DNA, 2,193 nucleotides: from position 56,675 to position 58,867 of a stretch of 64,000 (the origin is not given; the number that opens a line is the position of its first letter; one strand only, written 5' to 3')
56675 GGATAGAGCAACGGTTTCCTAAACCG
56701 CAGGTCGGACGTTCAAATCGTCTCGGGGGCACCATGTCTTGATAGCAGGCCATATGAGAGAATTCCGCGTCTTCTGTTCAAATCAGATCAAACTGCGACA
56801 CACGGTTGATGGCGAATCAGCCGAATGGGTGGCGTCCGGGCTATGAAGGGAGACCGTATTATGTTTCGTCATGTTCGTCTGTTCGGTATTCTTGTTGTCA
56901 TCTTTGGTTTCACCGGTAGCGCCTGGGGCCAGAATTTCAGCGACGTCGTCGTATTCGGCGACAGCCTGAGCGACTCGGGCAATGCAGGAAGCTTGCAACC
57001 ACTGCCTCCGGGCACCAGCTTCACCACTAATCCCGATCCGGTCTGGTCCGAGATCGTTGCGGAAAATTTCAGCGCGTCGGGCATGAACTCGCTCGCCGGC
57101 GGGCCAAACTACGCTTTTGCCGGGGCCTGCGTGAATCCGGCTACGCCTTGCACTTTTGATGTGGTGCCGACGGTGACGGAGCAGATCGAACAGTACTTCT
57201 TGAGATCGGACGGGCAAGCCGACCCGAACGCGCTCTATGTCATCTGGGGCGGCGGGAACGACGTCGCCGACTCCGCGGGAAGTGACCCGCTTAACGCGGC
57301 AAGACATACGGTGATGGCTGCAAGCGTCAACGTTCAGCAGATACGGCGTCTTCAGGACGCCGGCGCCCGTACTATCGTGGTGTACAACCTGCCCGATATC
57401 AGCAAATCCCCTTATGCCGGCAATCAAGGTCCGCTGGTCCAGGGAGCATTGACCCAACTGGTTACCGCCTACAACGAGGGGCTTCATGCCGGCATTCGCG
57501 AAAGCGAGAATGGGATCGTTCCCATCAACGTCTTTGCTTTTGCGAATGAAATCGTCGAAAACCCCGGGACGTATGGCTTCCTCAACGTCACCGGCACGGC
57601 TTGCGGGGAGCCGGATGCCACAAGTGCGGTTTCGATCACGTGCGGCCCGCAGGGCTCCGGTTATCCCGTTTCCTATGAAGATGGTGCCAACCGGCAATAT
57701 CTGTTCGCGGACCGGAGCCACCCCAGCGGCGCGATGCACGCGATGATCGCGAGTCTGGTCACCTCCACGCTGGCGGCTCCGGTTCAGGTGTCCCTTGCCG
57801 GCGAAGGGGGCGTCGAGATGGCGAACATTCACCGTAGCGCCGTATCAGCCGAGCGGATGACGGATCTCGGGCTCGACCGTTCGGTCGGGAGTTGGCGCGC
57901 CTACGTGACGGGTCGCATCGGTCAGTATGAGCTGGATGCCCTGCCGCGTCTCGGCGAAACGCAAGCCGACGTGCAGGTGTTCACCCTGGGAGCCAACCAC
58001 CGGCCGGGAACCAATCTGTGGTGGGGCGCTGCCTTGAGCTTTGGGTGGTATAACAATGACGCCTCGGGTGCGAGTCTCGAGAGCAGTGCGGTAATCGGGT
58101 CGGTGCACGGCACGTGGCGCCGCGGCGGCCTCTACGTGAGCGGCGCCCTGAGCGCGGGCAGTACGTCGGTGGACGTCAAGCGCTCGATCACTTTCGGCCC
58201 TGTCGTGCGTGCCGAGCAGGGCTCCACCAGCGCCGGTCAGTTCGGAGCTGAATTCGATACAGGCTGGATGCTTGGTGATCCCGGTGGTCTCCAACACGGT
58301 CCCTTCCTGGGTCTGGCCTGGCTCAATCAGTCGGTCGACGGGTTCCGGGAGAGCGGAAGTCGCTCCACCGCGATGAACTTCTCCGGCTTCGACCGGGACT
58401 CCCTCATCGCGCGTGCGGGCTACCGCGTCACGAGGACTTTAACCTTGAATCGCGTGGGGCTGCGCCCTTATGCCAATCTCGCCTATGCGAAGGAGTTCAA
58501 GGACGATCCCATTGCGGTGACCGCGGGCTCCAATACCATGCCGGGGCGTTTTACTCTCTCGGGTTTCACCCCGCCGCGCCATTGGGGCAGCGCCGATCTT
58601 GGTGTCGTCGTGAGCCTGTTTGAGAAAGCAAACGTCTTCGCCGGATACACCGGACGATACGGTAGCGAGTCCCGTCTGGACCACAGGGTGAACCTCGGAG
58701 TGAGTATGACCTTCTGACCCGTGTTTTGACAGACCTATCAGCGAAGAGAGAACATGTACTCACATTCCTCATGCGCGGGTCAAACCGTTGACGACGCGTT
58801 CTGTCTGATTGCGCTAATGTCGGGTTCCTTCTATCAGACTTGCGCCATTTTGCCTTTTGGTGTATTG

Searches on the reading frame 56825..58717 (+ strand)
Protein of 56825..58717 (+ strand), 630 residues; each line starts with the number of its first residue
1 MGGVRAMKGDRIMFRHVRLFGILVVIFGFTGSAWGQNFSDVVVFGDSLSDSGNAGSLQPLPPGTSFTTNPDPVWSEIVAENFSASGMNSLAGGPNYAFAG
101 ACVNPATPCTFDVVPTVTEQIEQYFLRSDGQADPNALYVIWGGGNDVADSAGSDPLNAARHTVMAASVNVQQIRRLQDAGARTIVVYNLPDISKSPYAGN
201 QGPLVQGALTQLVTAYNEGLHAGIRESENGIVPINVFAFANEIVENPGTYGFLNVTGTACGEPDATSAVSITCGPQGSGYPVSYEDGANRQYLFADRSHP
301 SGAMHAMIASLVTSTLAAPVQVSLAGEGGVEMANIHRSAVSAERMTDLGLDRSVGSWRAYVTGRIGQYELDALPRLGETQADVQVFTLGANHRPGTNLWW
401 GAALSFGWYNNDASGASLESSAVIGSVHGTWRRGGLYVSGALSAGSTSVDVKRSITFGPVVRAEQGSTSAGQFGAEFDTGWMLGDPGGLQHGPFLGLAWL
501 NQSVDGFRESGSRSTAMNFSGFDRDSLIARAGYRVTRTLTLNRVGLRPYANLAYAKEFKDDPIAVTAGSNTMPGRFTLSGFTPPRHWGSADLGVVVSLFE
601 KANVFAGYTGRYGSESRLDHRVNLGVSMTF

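Call 80: search_protein_families(library=pfam, proteins=[window:56825-58717:+], max_evalue=0.00001)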
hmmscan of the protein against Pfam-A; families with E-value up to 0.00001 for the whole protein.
window:56825-58717:+ (630 aa): 2 families
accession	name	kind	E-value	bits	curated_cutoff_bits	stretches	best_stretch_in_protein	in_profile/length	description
PF03797.25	Autotransporter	-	4.6e-41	141.7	26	1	378-609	20-255/255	Autotransporter beta-domain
PF00657.28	Lipase_GDSL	-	3.3e-17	63.8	23.6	1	41-311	1-207/208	GDSL-like Lipase/Acylhydrolase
